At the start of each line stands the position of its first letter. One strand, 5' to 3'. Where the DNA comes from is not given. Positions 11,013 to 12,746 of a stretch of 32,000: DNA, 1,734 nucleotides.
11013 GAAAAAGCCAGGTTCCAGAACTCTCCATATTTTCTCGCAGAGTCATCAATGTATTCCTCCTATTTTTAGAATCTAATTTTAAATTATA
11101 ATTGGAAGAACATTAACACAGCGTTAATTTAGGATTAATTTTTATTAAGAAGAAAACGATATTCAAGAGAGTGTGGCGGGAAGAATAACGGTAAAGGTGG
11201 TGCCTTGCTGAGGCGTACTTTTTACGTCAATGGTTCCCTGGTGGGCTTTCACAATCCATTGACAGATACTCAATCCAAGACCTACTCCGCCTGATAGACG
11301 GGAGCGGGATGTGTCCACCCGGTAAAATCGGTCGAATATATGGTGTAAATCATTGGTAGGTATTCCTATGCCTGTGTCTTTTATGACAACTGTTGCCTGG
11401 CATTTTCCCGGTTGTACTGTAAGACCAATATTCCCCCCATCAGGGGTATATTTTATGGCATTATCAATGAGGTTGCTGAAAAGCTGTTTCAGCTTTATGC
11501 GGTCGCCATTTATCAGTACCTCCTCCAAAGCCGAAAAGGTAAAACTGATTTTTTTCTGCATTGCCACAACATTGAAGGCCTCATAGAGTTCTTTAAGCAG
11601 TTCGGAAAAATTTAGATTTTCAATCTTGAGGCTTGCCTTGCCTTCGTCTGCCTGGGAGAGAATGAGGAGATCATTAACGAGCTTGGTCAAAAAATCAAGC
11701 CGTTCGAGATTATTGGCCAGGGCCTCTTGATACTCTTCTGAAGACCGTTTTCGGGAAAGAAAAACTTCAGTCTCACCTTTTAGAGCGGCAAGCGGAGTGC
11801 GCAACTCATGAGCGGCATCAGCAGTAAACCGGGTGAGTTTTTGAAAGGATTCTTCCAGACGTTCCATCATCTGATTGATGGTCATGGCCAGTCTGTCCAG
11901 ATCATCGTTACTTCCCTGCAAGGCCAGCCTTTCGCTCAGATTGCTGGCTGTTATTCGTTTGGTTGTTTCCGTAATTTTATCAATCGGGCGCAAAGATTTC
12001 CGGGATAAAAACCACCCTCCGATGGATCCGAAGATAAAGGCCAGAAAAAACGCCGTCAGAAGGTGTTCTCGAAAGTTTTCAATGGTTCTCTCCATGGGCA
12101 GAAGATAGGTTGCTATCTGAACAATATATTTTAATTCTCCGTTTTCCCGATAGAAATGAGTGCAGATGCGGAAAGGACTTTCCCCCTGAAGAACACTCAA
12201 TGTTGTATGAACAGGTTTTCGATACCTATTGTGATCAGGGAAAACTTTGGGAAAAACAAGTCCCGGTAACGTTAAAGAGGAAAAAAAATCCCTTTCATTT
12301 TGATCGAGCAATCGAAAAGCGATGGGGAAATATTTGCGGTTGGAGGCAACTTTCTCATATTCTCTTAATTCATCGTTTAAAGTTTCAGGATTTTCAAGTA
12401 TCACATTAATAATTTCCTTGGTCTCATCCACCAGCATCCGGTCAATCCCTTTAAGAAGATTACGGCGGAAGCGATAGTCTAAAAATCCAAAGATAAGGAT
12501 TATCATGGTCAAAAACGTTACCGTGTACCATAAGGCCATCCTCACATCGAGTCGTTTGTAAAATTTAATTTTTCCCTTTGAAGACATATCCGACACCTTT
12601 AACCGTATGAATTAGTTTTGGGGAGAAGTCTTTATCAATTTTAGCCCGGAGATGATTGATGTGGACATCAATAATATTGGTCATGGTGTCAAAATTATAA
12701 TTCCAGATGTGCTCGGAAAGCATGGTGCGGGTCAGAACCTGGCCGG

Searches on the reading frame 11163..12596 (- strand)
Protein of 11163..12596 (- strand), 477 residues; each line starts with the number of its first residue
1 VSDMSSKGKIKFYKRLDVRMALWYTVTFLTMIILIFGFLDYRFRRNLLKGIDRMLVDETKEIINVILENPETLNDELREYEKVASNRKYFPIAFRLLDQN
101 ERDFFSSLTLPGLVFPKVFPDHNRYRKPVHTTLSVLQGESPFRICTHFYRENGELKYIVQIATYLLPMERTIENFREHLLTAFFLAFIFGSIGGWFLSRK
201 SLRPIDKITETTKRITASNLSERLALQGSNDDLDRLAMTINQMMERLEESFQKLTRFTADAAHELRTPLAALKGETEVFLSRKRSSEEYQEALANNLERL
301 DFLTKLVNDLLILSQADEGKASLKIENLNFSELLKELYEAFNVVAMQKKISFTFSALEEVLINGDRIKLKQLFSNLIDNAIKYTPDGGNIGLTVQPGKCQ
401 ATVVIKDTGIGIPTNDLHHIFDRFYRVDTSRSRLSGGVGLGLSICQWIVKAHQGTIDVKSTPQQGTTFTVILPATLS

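Call 4: search_protein_families(library=pfam, proteins=[window:11163-12596:-])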
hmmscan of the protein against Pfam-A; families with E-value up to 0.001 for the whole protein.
window:11163-12596:- (477 aa): 3 families
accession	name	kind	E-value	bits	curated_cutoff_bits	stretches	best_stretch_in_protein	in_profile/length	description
PF02518.31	HATPase_c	-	1.2e-32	113.1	26.4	1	364-475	1-110/111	Histidine kinase-, DNA gyrase B-, and HSP90-like ATPase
PF00512.31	HisKA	-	9.7e-15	54.8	26.9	1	254-319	2-66/66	His Kinase A (phospho-acceptor) domain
PF00672.30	HAMP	-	1e-11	45.4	25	1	196-249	1-53/53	HAMP domain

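Call 5: search_protein_families(library=ncbifam, proteins=[window:11163-12596:-])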
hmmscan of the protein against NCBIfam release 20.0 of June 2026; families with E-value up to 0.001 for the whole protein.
window:11163-12596:- (477 aa): 87 families (the best 25 are shown)
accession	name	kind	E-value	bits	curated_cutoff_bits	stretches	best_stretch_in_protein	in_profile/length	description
TIGR01386.1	cztS_silS_copS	subfamily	4e-94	316.2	292.55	1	15-473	3-457/457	heavy metal sensor histidine kinase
NF041735.1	hist_kin_RppB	equivalog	3.4e-71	240.3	400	1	244-473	206-438/438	two-component system sensor histidine kinase RppB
NF033092.0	HK_WalK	equivalog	2.1e-70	238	725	2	256-473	374-593/594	cell wall metabolism sensor histidine kinase WalK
NF046044.1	PnpS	equivalog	5.6e-69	233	400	1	256-473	172-390/390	two-component system histidine kinase PnpS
NF007345.0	PRK09835.1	subfamily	1.6e-66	224.8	423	1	197-474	205-480/482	Cu(+)/Ag(+) sensor histidine kinase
NF007837.0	PRK10549.1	equivalog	3.3e-64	217.3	603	1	185-474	172-458/466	envelope stress sensor histidine kinase BaeS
NF012163.2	BaeS_SmeS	equivalog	2.1e-63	214.8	500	1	179-473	166-457/457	sensor histidine kinase efflux regulator BaeS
NF045903.1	CuHisKinLciSLeg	equivalog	1.3e-62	212.3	700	1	185-472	71-356/357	copper-responsive two-component system sensor histidine kinase LciS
TIGR02966.1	phoR_proteo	equivalog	1.1e-60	205.5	334.2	1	244-472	104-333/333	phosphate regulon sensor histidine kinase PhoR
NF040691.1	MtrAB_MtrB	equivalog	2.3e-58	198.5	450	1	164-475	175-493/507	MtrAB system histidine kinase MtrB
NF007007.0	PRK09470.1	equivalog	2.1e-52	178.6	486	1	21-474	18-459/463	envelope stress sensor histidine kinase CpxA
NF052314.1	T9SS_HK_PorY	subfamily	6.5e-50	170.4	350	1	138-458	96-405/418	PorY family sensor histidine kinase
NF033093.1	HK_VicK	exception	1.7e-49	168.7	680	1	256-473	211-434/448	cell wall metabolism sensor histidine kinase VicK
NF041210.1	his_kin_PieS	equivalog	1.4e-46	159.5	850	1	166-474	156-470/474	two component system sensor histidine kinase PieS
NF008312.0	PRK11100.1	equivalog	1.8e-46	159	356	1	159-474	164-474/477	two-component system sensor histidine kinase CreC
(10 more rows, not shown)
